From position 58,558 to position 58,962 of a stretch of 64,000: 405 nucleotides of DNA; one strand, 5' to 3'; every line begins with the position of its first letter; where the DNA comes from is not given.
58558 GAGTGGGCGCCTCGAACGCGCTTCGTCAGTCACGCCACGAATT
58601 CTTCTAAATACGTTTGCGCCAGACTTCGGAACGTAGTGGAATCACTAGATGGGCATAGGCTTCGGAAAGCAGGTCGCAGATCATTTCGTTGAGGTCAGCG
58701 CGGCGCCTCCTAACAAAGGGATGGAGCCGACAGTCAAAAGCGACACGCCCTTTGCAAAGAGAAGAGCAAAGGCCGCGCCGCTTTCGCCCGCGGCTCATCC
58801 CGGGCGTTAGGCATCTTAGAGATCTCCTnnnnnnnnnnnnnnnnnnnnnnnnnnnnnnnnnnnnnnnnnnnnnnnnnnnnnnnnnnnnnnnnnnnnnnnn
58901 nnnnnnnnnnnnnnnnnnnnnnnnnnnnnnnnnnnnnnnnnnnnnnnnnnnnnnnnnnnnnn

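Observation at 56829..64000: Sedentary chromosomal integron inserted right after purD, with an open-ended cassette array of orphan genes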

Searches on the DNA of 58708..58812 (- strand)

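Call 14: build_rna_model(alignment_id=A1)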
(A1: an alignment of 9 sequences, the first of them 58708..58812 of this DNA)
Model R1 built from alignment A1 (9 sequences, 117 columns); structure: RNAalifold consensus.
model positions 108; base pairs 31; branch points 0; effective number of sequences 1.9; information 0.59 bits per position. Calibrated on 0.2 Mb of random sequence (short: E-values are rough).
structure used (alignment columns):
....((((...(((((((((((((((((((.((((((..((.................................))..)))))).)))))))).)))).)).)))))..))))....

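Call 15: search_with_rna_model(model_id=R1, sources=[window, L001], max_evalue=1)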
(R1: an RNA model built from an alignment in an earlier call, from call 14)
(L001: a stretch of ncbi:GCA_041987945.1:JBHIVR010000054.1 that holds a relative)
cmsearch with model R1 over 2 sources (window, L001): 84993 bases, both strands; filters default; matches with E-value up to 1: 44.
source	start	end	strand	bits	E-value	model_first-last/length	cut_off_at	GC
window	59513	59622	-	111.8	1.2e-31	1-108/108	no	0.55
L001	8200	8309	+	111.8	1.2e-31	1-108/108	no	0.55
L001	1882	1991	+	109.6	5.2e-31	1-108/108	no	0.54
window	60865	60974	-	107.3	2.8e-30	1-108/108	no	0.61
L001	6848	6957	+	107.3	2.8e-30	1-108/108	no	0.61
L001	523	632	+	105.2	1.2e-29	1-108/108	no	0.57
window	62783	62878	-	104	2.9e-29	1-108/108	no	0.61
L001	4944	5039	+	104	2.9e-29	1-108/108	no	0.61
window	61524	61634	-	102.2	1.1e-28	1-108/108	no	0.52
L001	6188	6298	+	102.2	1.1e-28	1-108/108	no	0.52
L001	1346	1456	+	99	1e-27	1-108/108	no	0.64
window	61993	62103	-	95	1.7e-26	1-108/108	no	0.65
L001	5719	5829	+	95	1.7e-26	1-108/108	no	0.65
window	59862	59957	-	92.1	1.4e-25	1-108/108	no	0.55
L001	7865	7960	+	92.1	1.4e-25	1-108/108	no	0.55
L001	7399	7494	+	91.3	2.3e-25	1-108/108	no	0.64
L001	4189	4285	+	89.6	8e-25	1-108/108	no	0.63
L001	3743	3840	+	87.6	3.2e-24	1-108/108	no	0.64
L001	2797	2894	+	83.9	4.6e-23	1-108/108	no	0.66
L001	9010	9114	+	66.1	1.4e-17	1-108/108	no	0.61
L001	8200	8309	-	59.2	1.8e-15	1-108/108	no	0.55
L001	1882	1991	-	57.6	5.7e-15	1-108/108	no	0.54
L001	6848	6957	-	56.2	1.6e-14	1-108/108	no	0.61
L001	523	632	-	52.8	1.7e-13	1-108/108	no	0.57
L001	6188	6298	-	52.6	2e-13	1-108/108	no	0.52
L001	1346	1456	-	47.7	6.2e-12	1-108/108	no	0.64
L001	4944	5039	-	46.8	1.2e-11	1-108/108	no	0.61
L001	5719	5829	-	43.2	1.6e-10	1-108/108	no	0.65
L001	2797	2894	-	35.7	3.1e-08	1-108/108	no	0.66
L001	3743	3840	-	35.2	4.4e-08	1-108/108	no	0.64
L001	4189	4285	-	32.6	2.9e-07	1-108/108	no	0.63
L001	7399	7494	-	29.3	3e-06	1-108/108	no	0.64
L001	13528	13634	+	12.4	0.47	1-108/108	no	0.72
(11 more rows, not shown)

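Call 18: search_with_rna_model(model_id=R1, sources=[L083, L084, L002], max_evalue=0.01)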
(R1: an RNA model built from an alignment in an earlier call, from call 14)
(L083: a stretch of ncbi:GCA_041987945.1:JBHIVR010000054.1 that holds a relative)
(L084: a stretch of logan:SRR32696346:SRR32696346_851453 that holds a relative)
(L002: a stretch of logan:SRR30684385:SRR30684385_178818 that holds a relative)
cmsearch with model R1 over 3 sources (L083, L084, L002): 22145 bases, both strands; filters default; matches with E-value up to 0.01: 42.
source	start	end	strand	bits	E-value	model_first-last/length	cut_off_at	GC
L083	14965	15074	-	112.7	1.6e-32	1-108/108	no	0.55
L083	6628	6737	-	111.8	3.1e-32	1-108/108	no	0.55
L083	12946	13055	-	109.6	1.4e-31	1-108/108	no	0.54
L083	7980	8089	-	107.3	7.2e-31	1-108/108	no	0.61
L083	14305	14414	-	105.2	3.2e-30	1-108/108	no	0.57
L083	9898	9993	-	104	7.5e-30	1-108/108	no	0.61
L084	1255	1350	-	104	7.5e-30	1-108/108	no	0.61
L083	8639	8749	-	102.2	2.8e-29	1-108/108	no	0.52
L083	13481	13591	-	99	2.7e-28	1-108/108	no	0.64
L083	9108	9218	-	95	4.5e-27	1-108/108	no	0.65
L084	465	575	-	95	4.5e-27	1-108/108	no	0.65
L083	16000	16110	-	93.6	1.2e-26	1-108/108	no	0.66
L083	6977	7072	-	92.1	3.5e-26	1-108/108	no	0.55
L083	7443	7538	-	91.3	6e-26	1-108/108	no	0.64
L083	15421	15517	-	90.7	9.2e-26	1-108/108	no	0.69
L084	1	106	-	90.1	1.4e-25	1-103/108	3'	0.52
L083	10652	10748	-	89.6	2.1e-25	1-108/108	no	0.63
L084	2009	2105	-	89.6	2.1e-25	1-108/108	no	0.63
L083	11097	11194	-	87.6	8.5e-25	1-108/108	no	0.64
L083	12043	12140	-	83.9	1.2e-23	1-108/108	no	0.66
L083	5823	5927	-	66.1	3.6e-18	1-108/108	no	0.61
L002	731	835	+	66.1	3.6e-18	1-108/108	no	0.61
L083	14965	15074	+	60.2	2.4e-16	1-108/108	no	0.55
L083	6628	6737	+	59.2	4.7e-16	1-108/108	no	0.55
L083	12946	13055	+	57.6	1.5e-15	1-108/108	no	0.54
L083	16000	16110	+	57.2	2e-15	1-108/108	no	0.66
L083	7980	8089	+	56.2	4.1e-15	1-108/108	no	0.61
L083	14305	14414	+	52.8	4.4e-14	1-108/108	no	0.57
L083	8639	8749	+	52.6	5.1e-14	1-108/108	no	0.52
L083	13481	13591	+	47.7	1.6e-12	1-108/108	no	0.64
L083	9898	9993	+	46.8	3e-12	1-108/108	no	0.61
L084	1255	1350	+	46.8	3e-12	1-108/108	no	0.61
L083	9108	9218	+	43.2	4e-11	1-108/108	no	0.65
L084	465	575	+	43.2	4e-11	1-108/108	no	0.65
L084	1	106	+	40.6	2.5e-10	6-108/108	5'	0.52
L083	12043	12140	+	35.7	8e-09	1-108/108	no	0.66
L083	11097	11194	+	35.2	1.1e-08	1-108/108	no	0.64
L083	10652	10748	+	32.6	7.4e-08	1-108/108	no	0.63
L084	2009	2105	+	32.6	7.4e-08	1-108/108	no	0.63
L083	7443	7538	+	29.3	7.8e-07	1-108/108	no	0.64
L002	1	30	+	20.4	0.00042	79-108/108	5'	0.5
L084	2454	2495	-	19.9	0.00061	68-108/108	5'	0.55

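Call 23: search_with_rna_model(model_id=R1, sources=[L003, L004, L005, L006, L007, L008, L009, L010, L011, L012, L013, L014, L015, L016, L017, L018, L019, L020, L021, L022, L023, L024, L025, L026, L027, L028, L029, L030, L031, L032, L033, L034, L035, L036, L037, L038, L039, L040, L041, L042, L043, L044, L045, L046, L047, L048, L049, L050, L051, L052, L053, L054, L055, L056, L057, L058, L059, L060, L061, L062, L063, L064, L065, L066, L067, L068, L069, L070, L071, L072, L073, L074, L075, L076, L077, L078, L079, L080, L081, L082], max_evalue=0.00001)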
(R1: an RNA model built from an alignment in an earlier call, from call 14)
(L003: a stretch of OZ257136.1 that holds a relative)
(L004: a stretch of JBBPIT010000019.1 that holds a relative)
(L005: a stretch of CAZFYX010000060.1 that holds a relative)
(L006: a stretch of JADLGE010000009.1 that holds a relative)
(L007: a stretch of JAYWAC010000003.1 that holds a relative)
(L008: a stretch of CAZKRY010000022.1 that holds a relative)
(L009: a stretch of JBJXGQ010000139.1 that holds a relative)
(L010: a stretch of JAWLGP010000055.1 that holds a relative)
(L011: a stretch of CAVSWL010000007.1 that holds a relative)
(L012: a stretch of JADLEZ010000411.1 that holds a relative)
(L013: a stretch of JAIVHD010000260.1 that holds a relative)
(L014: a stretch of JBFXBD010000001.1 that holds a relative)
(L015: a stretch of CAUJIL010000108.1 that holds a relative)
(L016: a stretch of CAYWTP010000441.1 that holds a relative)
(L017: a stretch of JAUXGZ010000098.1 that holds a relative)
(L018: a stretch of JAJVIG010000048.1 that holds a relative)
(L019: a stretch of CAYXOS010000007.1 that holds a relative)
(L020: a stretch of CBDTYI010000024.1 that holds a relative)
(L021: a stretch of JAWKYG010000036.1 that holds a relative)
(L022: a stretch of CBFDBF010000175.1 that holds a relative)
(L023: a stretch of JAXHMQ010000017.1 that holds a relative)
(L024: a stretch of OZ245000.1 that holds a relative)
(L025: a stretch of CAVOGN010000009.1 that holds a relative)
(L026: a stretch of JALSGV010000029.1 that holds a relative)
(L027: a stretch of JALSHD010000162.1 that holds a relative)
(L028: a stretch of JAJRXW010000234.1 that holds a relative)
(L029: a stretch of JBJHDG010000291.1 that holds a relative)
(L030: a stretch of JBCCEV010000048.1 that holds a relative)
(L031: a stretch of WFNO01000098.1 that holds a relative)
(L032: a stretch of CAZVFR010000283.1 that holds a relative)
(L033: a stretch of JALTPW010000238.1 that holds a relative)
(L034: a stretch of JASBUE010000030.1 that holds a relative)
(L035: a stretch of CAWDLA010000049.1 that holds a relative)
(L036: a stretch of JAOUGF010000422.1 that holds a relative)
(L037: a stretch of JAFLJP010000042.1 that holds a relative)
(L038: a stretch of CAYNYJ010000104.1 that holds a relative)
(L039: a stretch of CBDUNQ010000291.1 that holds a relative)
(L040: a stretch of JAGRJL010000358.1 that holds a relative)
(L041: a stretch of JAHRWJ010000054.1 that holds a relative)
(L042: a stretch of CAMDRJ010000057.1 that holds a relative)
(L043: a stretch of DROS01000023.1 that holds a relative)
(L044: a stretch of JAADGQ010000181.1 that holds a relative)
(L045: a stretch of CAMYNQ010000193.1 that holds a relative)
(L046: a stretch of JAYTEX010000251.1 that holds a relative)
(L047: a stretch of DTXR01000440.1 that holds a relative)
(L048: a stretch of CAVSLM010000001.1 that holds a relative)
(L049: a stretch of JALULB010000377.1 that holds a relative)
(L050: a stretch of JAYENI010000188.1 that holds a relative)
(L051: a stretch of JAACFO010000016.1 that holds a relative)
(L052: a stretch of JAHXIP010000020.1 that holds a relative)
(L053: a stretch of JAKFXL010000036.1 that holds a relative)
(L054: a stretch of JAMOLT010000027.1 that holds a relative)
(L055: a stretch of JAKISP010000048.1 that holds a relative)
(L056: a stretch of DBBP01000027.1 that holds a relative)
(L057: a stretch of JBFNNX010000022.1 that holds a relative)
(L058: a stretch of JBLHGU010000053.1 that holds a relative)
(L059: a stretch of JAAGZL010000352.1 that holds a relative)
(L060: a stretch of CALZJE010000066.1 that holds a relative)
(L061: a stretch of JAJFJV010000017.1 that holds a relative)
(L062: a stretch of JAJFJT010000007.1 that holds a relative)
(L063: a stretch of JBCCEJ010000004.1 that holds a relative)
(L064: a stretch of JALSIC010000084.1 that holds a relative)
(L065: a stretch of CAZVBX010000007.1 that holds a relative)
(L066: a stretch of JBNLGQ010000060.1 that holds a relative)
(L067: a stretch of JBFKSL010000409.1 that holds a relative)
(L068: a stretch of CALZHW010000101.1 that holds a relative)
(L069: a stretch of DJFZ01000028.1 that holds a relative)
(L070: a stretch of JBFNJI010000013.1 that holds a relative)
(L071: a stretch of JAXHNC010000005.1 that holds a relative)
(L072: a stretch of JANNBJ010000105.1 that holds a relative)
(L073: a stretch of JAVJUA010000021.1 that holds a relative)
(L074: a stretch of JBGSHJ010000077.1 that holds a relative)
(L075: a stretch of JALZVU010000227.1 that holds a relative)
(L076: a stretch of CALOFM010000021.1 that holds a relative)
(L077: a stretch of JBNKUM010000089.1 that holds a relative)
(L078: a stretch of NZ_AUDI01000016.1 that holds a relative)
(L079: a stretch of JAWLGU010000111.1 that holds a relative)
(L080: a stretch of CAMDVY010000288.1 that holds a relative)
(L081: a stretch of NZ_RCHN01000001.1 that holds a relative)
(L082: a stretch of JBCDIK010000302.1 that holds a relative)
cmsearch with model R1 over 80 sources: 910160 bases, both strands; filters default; matches with E-value up to 0.00001: 81.
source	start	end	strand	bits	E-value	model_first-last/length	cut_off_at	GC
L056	983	1080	+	68.9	2e-17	1-108/108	no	0.57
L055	106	221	+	63.1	1.2e-15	1-108/108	no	0.47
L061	8786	8882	+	58.4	3.3e-14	1-108/108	no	0.42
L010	1284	1388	+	57.9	5e-14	1-108/108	no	0.59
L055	1600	1710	+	53.6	1e-12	1-108/108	no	0.45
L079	90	189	+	51.9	3.3e-12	1-108/108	no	0.57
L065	1538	1614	+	49.7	1.6e-11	1-108/108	no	0.69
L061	7760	7870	+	49.4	2e-11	1-108/108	no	0.46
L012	454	531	+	49.1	2.4e-11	1-108/108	no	0.67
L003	7885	7953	+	47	1.1e-10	1-108/108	no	0.64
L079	1610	1709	+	46.7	1.4e-10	1-108/108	no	0.57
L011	6936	7028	+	45.8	2.7e-10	1-108/108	no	0.59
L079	2212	2311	+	45.6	3e-10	1-108/108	no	0.62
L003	8702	8770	+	45.2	3.8e-10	1-108/108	no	0.62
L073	134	233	+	45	4.6e-10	1-108/108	no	0.65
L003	7355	7423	+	44.5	6.8e-10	1-108/108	no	0.72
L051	7690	7759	+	44.4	6.8e-10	1-108/108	no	0.66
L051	8171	8240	+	44.1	8.7e-10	1-108/108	no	0.67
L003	9125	9193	+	43.7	1.2e-09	1-108/108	no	0.68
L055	4152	4238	+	43.2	1.6e-09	1-108/108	no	0.52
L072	4656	4755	+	42.9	2e-09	1-108/108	no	0.64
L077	2438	2553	+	42.9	2e-09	1-108/108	no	0.54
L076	8264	8354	+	42.5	2.6e-09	1-108/108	no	0.49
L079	851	950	+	42.5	2.7e-09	1-108/108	no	0.62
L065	7400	7487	+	42.5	2.7e-09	1-108/108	no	0.58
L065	2041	2099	+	42.3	3.1e-09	1-108/108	no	0.63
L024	8628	8720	+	42.2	3.3e-09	1-108/108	no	0.63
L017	157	274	+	42.2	3.4e-09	1-108/108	no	0.46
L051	5916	5987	+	42.1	3.6e-09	1-108/108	no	0.64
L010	1783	1869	+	42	3.7e-09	1-108/108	no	0.59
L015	92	169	+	41.9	4.1e-09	1-108/108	no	0.65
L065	6237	6295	+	41.7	4.7e-09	1-108/108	no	0.63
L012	2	97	+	41.6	5.2e-09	1-108/108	no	0.72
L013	1089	1199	+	41.5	5.3e-09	1-108/108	no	0.5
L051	8692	8763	+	41.4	6.1e-09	1-108/108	no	0.62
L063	1425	1499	+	41.2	6.7e-09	1-108/108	no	0.65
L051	6765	6834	+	40.9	8.5e-09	1-108/108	no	0.67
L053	1676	1780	+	40.8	8.7e-09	1-108/108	no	0.5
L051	2139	2210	+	40.6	1e-08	1-108/108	no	0.64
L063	647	747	+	40.4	1.2e-08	1-108/108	no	0.63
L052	1437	1537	+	40.4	1.2e-08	1-108/108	no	0.54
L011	7602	7689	+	40.4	1.2e-08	1-108/108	no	0.64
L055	3082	3193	+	40.3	1.3e-08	1-108/108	no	0.41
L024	7953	8057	+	40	1.6e-08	1-108/108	no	0.58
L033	422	539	+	40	1.6e-08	1-108/108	no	0.55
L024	6658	6762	+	39.7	2e-08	1-108/108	no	0.56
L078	8392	8469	+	39.4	2.5e-08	1-108/108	no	0.63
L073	1583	1682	+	39.1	3e-08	1-108/108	no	0.64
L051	503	596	+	39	3.3e-08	1-108/108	no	0.69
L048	8977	9041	+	39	3.3e-08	1-108/108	no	0.63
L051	5133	5219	+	38.2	5.8e-08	1-108/108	no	0.61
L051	9255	9326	+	37.9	7e-08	1-108/108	no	0.62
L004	1293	1388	+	37.9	7.2e-08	1-108/108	no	0.75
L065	6929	6987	+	37.5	9.3e-08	1-108/108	no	0.66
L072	5395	5494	+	37.3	1.1e-07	1-108/108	no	0.64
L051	2645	2731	+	37.2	1.1e-07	1-108/108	no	0.62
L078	9490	9561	+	37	1.3e-07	1-108/108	no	0.67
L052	5690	5760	+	36.8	1.6e-07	1-108/108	no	0.49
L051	1541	1612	+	36.6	1.7e-07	1-108/108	no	0.62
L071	6087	6145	+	36.6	1.8e-07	1-108/108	no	0.59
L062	778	869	+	36.6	1.8e-07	1-108/108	no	0.54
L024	9166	9270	+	36.4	2.1e-07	1-108/108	no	0.55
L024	7295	7399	+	36.4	2.1e-07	1-108/108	no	0.56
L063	143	242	+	36.3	2.3e-07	1-108/108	no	0.61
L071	1092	1149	+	36.1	2.5e-07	1-108/108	no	0.71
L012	1706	1786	+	35.6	3.6e-07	1-108/108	no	0.62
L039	29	139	+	35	5.5e-07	1-108/108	no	0.5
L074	2180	2279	+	35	5.5e-07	1-108/108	no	0.67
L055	966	1023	+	34.6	7.1e-07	1-108/108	no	0.45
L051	3443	3530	+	34.5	7.6e-07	1-108/108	no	0.62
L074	134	233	+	34.5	8e-07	1-108/108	no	0.57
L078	8767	8838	+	34.3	9.1e-07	1-108/108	no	0.61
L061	4634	4723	+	33.9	1.2e-06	1-108/108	no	0.54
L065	3149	3208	+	33.6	1.5e-06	1-108/108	no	0.58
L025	4274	4339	+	32.6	2.9e-06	1-108/108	no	0.64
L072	4033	4132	+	32.4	3.6e-06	1-108/108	no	0.65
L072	3375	3474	+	31.6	6e-06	1-108/108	no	0.6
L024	3794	3897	+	31.5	6.8e-06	1-108/108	no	0.62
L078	9082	9138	+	31.3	7.5e-06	1-108/108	no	0.65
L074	875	974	+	31.3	7.5e-06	1-108/108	no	0.64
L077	152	211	+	31.2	8.2e-06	1-108/108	no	0.53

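Call 48: search_with_rna_model(model_id=R1, sources=[L085, L086, L087, L088, L089], max_evalue=0.001)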
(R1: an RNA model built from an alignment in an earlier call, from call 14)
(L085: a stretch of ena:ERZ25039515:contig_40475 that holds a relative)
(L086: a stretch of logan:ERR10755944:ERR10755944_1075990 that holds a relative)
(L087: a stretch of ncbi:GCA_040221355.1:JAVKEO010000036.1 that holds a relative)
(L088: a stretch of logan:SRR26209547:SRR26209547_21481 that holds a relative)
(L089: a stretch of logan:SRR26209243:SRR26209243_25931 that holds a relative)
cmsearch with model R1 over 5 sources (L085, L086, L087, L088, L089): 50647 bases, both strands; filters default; matches with E-value up to 0.001: 11.
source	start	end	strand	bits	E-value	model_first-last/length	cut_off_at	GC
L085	9672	9749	-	40.8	4.8e-10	1-108/108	no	0.64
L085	6682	6776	-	40.6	5.9e-10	1-108/108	no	0.71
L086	756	850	-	40.6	5.9e-10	1-108/108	no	0.71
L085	3114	3208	-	40.2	7.9e-10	1-108/108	no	0.66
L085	11368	11445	-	34.5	4.4e-08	1-108/108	no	0.64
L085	5881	5978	-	34.1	5.8e-08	1-108/108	no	0.73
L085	3795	3924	-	34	6.3e-08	1-108/108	no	0.65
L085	9158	9272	-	33.9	6.6e-08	1-108/108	no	0.7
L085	2395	2521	-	31.3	4.4e-07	1-108/108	no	0.62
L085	10781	10908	-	26.4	1.3e-05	1-108/108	no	0.59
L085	10211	10268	-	24.3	6e-05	1-108/108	no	0.62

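Call 62: search_with_rna_model(model_id=R1, sources=[L108, L109, L110, L056], max_evalue=0.01)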
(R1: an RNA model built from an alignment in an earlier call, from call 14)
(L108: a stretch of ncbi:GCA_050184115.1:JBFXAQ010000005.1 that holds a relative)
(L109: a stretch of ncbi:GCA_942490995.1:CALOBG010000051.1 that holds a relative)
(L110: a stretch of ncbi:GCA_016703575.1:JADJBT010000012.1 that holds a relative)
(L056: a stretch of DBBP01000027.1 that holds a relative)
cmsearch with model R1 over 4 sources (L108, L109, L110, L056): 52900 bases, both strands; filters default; matches with E-value up to 0.01: 21.
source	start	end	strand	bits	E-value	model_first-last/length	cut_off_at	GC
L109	9400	9509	-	111.9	6.6e-32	1-108/108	no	0.53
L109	11281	11391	-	97.9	1.3e-27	1-108/108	no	0.55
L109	12701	12810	-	97.5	1.8e-27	1-108/108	no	0.55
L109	11770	11879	-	94.3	1.8e-26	1-108/108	no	0.55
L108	12927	13022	-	91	1.9e-25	1-108/108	no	0.6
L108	10292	10387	-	90.2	3.2e-25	1-108/108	no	0.58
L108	9286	9381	-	87.2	2.7e-24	1-108/108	no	0.59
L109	10525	10632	-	85.1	1.2e-23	1-108/108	no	0.55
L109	12226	12323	-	80.3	3.5e-22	1-108/108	no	0.63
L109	10039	10133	-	73.5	4.4e-20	1-108/108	no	0.6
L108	9723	9817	-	73.2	5.5e-20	1-108/108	no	0.57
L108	11109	11203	-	72.9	6.9e-20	1-108/108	no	0.53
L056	983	1080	+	68.9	1.2e-18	1-108/108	no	0.57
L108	11764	11858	-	68.6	1.5e-18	1-108/108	no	0.6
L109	12701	12810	+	65.3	1.4e-17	1-108/108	no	0.55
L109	11770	11879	+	64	3.7e-17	1-108/108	no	0.55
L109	9400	9509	+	62.9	8.1e-17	1-108/108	no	0.53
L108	12339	12433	-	59.3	1e-15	1-108/108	no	0.65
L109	11281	11391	+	48.3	2.6e-12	1-108/108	no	0.55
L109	10525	10632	+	46.1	1.2e-11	1-108/108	no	0.55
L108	10292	10387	+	39.8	1.1e-09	1-108/108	no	0.58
